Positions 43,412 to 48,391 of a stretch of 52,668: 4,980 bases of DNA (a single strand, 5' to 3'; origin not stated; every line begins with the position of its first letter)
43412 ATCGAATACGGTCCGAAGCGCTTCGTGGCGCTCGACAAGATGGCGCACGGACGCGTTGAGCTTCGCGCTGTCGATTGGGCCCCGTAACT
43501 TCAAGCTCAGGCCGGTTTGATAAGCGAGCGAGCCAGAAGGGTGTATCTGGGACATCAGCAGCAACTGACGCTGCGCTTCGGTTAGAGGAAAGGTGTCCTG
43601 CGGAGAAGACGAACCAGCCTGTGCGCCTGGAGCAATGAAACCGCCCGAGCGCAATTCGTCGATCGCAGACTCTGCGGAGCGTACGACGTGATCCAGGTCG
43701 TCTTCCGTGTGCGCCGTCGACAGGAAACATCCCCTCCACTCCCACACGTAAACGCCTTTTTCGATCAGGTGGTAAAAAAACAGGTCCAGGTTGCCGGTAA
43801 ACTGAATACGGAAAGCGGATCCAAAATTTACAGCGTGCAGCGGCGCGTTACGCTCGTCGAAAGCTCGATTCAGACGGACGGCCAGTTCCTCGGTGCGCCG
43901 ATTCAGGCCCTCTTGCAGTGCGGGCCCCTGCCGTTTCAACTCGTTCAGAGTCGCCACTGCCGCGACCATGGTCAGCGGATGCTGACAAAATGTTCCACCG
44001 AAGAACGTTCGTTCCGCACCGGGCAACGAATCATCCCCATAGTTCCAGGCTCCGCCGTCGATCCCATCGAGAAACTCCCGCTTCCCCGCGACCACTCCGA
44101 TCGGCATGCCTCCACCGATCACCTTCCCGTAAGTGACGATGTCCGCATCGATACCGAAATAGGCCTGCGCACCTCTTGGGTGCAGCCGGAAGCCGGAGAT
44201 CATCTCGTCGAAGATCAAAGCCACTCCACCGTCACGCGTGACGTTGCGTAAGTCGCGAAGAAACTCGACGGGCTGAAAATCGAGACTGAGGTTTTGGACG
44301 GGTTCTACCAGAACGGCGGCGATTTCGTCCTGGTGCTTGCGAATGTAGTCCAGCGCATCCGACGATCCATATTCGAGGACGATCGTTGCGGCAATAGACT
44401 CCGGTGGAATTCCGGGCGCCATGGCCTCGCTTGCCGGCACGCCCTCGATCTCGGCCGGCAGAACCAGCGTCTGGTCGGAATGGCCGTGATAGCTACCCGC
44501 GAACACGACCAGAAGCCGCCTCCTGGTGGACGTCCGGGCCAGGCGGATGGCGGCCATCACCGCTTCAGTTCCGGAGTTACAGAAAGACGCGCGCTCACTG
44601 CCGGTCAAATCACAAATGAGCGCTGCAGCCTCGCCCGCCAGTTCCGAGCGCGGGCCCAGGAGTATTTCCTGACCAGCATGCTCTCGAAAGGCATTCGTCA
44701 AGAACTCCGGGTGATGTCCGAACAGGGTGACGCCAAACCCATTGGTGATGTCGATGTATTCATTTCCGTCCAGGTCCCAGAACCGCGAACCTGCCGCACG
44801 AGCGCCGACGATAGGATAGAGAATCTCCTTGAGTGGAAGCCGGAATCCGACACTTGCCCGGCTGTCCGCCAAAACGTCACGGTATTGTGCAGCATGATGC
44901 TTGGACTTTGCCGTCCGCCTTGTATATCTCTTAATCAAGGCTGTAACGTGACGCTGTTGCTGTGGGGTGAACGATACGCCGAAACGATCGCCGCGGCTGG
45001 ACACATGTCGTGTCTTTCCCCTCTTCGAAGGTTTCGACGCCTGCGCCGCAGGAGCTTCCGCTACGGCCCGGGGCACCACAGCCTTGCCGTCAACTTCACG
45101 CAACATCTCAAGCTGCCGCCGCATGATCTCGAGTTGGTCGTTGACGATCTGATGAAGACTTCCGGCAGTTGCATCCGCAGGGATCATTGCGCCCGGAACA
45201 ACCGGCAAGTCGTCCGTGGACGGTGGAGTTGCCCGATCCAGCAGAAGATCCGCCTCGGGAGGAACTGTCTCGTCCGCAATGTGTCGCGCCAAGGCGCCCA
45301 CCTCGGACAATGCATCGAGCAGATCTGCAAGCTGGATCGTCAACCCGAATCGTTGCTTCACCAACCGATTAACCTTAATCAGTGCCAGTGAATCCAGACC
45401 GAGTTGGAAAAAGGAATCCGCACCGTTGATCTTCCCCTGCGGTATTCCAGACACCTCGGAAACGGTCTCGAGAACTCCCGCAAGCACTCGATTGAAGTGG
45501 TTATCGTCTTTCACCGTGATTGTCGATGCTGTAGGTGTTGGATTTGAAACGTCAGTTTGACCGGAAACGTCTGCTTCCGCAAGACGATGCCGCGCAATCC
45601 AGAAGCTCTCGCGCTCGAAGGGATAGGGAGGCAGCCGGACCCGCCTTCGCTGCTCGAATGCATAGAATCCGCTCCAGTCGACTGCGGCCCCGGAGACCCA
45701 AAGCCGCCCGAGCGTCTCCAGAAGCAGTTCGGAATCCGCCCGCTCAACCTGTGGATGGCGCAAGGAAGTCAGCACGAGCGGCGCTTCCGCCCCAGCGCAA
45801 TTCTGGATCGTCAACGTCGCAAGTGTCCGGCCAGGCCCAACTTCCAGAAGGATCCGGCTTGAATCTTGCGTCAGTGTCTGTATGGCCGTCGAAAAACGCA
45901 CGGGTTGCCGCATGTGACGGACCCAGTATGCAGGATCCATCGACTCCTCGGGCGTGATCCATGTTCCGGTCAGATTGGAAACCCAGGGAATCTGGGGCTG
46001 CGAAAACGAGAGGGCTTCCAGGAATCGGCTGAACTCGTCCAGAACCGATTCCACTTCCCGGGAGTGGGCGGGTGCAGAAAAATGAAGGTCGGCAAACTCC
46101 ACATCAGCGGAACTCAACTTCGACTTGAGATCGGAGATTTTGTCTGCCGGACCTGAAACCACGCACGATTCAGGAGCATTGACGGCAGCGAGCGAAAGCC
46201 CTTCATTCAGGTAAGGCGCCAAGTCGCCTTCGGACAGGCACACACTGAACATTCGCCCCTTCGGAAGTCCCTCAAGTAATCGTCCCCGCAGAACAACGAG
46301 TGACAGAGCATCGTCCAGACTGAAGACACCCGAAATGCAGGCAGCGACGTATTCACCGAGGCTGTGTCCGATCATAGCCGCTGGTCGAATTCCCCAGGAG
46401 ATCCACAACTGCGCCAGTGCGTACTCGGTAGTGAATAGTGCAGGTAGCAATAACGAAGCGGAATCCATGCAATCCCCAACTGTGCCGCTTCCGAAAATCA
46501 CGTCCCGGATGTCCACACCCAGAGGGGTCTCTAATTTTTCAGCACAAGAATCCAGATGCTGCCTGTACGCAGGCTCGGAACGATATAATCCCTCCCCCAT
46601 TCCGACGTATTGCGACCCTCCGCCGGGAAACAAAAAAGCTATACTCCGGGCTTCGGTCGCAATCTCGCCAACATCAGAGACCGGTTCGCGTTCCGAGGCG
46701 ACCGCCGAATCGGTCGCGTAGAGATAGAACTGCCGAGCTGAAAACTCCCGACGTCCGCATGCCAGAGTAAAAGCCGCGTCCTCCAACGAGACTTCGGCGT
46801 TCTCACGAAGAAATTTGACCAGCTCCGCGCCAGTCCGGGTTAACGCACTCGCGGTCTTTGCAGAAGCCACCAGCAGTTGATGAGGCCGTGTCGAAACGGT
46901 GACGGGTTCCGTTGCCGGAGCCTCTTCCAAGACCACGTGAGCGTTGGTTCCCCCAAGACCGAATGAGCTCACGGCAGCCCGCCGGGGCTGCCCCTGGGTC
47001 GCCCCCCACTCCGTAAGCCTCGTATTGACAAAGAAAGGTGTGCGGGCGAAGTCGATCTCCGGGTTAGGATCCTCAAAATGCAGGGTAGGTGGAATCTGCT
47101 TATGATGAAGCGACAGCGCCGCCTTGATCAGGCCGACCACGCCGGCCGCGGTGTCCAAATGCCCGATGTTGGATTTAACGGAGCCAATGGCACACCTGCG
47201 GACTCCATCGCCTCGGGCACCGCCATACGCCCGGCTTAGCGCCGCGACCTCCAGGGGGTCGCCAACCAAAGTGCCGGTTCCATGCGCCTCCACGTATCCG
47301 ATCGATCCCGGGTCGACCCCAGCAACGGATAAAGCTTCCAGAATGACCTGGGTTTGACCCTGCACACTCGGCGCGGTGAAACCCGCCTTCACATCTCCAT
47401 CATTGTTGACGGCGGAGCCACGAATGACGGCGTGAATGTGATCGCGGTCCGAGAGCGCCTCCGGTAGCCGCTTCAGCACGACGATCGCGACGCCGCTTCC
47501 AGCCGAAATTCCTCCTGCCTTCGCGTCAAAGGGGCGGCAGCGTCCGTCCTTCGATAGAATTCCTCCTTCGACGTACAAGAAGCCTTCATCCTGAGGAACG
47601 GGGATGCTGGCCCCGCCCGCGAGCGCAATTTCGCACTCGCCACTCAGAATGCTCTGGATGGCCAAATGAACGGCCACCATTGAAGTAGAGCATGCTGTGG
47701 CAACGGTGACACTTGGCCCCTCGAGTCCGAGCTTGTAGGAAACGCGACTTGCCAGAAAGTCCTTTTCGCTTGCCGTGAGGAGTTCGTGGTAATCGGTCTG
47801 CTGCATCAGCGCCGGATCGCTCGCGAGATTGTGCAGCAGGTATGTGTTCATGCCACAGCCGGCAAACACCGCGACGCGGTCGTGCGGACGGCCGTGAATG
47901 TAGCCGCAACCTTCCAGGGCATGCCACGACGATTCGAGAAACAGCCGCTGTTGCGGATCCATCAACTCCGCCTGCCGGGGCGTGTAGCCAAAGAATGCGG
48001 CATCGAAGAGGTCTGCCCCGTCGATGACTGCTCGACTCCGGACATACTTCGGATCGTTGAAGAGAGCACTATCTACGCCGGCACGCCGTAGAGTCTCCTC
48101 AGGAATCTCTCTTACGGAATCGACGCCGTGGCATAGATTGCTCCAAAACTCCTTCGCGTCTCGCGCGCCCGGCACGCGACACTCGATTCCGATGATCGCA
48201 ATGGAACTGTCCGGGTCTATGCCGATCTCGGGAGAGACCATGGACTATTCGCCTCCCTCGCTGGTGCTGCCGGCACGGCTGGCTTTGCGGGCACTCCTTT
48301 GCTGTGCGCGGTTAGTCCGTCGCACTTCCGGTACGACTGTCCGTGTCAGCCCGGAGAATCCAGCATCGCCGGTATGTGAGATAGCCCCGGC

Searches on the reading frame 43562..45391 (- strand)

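Call 22: search_protein_families(library=pfam, proteins=[window:43562-45391:-], max_evalue=0.00001)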
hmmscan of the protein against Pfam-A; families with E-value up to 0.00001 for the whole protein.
window:43562-45391:- (610 aa): 1 family
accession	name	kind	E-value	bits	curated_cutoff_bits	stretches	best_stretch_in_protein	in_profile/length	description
PF00202.27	Aminotran_3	-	1.8e-47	162.4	30.5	1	194-549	11-371/403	Aminotransferase class-III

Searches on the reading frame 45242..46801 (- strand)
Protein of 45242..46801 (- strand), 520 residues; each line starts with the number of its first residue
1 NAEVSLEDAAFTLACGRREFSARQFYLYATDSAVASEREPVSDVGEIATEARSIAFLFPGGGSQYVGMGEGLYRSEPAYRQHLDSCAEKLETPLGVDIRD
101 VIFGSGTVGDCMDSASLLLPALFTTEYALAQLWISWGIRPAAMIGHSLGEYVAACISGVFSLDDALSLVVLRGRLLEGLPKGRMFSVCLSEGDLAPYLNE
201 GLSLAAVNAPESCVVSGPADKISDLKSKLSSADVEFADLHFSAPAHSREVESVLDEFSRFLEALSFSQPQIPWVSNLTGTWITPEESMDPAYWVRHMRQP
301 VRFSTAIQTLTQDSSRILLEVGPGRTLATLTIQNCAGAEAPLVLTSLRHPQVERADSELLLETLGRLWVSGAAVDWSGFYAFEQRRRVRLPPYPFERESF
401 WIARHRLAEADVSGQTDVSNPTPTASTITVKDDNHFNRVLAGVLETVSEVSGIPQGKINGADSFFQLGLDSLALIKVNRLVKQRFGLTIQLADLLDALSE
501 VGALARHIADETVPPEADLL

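Call 22: search_protein_families(library=pfam, proteins=[window:45242-46801:-], max_evalue=0.00001)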
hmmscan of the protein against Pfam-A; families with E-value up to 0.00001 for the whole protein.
window:45242-46801:- (520 aa): 2 families
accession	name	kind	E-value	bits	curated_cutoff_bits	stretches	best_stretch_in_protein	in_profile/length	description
PF00698.26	Acyl_transf_1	-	1.6e-46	159.7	32.7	1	56-336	2-280/319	Acyl transferase domain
PF00550.31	PP-binding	-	9.2e-13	48.7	20.8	1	443-508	3-67/67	Phosphopantetheine attachment site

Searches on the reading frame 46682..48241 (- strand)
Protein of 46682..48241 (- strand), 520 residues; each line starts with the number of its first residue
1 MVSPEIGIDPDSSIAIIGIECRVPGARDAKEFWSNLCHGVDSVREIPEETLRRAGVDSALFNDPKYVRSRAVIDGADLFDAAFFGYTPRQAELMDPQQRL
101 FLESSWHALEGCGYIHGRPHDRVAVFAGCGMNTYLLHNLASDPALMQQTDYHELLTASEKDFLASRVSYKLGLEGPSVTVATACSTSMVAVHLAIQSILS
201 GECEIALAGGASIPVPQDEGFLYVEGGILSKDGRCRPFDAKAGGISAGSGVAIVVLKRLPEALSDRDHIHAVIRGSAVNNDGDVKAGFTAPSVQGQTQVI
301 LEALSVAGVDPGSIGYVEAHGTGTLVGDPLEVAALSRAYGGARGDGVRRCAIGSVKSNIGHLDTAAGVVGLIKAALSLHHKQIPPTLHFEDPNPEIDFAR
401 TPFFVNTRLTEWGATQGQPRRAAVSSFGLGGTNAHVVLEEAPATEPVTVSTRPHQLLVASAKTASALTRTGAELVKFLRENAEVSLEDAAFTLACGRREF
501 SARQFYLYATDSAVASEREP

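Call 22: search_protein_families(library=pfam, proteins=[window:46682-48241:-], max_evalue=0.00001)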
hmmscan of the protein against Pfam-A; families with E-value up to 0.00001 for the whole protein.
window:46682-48241:- (520 aa): 6 families
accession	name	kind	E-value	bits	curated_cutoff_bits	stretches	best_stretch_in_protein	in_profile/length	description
PF00109.32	ketoacyl-synt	-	1.4e-70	238.3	20.8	1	12-262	2-252/252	Beta-ketoacyl synthase, N-terminal domain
PF02801.28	Ketoacyl-synt_C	-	6.1e-43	146.1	20.8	1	270-390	1-119/119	Beta-ketoacyl synthase, C-terminal domain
PF16197.11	KAsynt_C_assoc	-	2.5e-17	63.7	33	1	392-505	1-109/111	Ketoacyl-synthetase C-terminal extension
PF22621.2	CurL-like_PKS_C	-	5.5e-13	49.1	27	1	455-507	1-53/64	CurL-like, PKS C-terminal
PF22336.2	RhiE-like_linker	-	6.5e-09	36.1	27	1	459-512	2-54/67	RhiE-like, KS-MAT linker domain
PF00108.29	Thiolase_N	-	3.6e-07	30.3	26.4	1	154-211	53-112/260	Thiolase, N-terminal domain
